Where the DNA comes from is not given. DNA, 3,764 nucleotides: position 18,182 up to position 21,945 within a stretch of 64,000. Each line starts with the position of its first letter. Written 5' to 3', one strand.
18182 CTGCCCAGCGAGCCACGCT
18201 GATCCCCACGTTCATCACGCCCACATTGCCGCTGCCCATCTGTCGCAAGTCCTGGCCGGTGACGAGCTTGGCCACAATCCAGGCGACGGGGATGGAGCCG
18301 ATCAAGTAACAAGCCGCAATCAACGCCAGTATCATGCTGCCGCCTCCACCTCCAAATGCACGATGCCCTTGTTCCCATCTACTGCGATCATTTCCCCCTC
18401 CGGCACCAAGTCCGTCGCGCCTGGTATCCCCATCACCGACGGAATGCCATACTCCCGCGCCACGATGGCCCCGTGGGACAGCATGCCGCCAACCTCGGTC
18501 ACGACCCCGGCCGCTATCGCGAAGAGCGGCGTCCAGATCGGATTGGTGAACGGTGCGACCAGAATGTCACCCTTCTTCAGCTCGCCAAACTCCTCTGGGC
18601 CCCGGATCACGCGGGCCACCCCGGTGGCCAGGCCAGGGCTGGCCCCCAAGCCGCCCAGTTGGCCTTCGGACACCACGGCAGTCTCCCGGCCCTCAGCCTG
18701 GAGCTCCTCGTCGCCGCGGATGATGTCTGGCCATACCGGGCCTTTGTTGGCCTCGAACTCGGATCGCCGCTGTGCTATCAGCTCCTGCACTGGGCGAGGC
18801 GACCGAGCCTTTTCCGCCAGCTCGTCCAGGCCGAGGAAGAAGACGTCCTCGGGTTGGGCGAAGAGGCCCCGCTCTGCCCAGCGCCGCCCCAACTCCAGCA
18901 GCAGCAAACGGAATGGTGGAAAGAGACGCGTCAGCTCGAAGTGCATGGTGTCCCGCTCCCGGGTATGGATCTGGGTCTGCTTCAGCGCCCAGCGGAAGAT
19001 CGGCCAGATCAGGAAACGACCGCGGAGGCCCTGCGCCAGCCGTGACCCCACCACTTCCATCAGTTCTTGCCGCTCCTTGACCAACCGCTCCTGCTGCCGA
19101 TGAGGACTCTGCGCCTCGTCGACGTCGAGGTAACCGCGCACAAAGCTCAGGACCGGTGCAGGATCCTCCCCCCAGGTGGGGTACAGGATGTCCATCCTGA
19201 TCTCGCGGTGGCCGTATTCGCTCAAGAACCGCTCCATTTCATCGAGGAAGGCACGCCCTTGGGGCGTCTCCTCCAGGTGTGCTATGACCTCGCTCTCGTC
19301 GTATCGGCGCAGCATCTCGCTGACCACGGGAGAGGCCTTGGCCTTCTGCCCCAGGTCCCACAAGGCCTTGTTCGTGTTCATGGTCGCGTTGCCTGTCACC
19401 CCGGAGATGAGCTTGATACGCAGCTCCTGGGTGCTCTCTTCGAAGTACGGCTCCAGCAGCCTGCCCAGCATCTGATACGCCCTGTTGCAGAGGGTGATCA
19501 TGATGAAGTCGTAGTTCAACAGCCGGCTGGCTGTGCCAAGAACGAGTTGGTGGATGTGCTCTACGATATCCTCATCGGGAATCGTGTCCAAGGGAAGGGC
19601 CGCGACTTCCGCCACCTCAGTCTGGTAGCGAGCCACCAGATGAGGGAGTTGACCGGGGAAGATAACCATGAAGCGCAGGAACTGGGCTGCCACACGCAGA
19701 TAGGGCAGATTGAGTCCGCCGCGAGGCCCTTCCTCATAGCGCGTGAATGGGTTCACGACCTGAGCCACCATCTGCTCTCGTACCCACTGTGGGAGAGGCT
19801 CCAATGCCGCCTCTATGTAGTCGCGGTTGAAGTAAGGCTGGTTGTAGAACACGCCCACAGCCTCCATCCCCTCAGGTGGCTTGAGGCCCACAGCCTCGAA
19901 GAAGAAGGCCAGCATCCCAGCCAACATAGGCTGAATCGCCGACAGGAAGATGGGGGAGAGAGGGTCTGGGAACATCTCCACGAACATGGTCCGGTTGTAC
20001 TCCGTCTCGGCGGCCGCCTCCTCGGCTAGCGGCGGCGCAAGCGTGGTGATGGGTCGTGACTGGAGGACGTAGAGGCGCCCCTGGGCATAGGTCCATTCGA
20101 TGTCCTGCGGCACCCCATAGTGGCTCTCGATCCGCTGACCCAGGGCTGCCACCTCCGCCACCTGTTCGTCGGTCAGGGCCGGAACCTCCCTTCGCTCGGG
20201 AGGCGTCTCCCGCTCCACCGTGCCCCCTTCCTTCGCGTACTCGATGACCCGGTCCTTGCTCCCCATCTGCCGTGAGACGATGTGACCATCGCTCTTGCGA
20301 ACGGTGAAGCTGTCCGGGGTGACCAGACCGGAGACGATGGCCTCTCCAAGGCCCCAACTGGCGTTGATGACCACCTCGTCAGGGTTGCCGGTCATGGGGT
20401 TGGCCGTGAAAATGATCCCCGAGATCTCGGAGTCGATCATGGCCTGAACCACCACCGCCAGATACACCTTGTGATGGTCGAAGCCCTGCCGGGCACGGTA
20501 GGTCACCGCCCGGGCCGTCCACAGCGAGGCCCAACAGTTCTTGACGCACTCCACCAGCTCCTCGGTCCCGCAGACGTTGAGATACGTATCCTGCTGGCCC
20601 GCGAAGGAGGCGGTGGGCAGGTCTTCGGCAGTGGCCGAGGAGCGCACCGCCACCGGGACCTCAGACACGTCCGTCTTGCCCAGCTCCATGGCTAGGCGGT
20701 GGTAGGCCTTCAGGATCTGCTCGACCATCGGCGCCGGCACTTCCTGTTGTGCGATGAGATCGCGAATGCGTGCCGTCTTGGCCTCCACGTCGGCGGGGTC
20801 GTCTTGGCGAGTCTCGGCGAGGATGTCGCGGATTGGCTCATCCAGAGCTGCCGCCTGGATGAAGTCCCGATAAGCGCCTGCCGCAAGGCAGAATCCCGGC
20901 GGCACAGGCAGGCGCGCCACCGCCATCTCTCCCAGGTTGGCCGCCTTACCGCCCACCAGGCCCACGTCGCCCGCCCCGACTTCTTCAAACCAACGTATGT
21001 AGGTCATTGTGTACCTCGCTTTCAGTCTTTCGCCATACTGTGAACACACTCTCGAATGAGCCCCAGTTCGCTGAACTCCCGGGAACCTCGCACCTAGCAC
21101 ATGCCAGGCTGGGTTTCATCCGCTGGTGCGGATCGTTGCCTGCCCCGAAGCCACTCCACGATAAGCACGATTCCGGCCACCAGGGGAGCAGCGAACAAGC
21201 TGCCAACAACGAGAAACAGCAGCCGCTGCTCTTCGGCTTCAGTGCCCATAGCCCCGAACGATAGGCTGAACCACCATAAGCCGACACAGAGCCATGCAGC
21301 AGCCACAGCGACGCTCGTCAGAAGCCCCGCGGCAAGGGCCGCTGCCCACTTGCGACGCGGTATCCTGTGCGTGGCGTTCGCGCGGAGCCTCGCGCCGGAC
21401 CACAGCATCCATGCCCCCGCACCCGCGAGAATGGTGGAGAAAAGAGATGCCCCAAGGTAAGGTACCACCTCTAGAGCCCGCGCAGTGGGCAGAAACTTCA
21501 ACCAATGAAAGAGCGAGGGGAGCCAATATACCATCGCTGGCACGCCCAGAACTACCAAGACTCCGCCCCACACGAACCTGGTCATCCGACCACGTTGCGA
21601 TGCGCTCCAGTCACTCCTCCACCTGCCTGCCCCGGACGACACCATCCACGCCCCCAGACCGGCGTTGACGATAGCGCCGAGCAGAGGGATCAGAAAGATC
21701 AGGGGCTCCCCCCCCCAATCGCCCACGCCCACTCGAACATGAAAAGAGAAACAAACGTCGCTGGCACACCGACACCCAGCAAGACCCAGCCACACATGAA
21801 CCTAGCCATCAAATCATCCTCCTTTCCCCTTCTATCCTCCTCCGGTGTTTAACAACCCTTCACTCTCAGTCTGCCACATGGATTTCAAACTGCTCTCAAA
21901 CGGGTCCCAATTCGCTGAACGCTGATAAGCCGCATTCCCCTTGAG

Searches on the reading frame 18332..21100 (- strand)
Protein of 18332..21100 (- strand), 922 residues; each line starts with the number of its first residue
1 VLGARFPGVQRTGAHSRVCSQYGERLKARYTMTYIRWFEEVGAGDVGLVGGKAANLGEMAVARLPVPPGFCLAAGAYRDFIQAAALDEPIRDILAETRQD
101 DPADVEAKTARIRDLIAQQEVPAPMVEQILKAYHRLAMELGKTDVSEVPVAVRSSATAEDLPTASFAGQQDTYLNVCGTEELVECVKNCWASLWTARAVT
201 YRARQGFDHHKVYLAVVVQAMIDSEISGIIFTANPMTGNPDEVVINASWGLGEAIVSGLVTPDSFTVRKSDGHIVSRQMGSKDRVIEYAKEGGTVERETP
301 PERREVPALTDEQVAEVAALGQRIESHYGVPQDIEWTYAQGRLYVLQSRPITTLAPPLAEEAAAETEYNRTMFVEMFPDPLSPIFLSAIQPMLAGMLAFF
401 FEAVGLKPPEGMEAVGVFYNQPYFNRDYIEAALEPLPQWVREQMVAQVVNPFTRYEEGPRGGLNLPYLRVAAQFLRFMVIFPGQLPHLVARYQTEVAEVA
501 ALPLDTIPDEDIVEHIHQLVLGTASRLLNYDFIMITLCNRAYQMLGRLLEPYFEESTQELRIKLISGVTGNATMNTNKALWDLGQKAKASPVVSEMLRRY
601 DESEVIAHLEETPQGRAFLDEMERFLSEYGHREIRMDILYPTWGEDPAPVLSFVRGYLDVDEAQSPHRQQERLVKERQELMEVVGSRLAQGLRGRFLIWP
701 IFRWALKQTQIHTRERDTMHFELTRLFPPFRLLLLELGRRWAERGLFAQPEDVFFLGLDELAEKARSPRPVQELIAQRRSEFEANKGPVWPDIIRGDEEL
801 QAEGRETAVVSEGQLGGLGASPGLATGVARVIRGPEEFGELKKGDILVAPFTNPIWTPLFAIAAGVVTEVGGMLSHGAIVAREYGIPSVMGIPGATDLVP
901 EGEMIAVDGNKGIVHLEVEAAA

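Call 7: search_protein_families(library=pfam, proteins=[window:18332-21100:-], max_evalue=0.01)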
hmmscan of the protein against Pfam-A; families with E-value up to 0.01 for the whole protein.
window:18332-21100:- (922 aa): 2 families
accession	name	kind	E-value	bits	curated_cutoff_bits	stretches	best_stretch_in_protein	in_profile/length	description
PF01326.24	PPDK_N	-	9.7e-113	377.2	27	1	47-362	2-320/328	Pyruvate phosphate dikinase, AMP/ATP-binding domain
PF00391.29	PEP-utilizers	-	1.5e-24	85.8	23.1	1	842-912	2-72/72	PEP-utilising enzyme, mobile domain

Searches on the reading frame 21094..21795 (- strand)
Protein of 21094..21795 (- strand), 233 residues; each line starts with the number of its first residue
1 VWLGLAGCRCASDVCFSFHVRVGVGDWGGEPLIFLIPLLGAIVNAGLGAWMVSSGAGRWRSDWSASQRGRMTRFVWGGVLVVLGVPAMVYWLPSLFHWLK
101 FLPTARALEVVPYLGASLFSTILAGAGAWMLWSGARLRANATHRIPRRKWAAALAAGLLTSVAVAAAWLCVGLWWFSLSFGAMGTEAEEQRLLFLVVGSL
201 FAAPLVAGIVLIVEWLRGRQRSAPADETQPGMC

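Call 7: search_protein_families(library=pfam, proteins=[window:21094-21795:-], max_evalue=0.01)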
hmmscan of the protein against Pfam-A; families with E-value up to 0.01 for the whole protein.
window:21094-21795:- (233 aa): 1 family
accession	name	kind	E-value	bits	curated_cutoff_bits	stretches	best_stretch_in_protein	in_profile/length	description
PF16192.10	PMT_4TMC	-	0.0022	17.9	32.4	1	88-190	102-194/202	C-terminal four TMM region of protein-O-mannosyltransferase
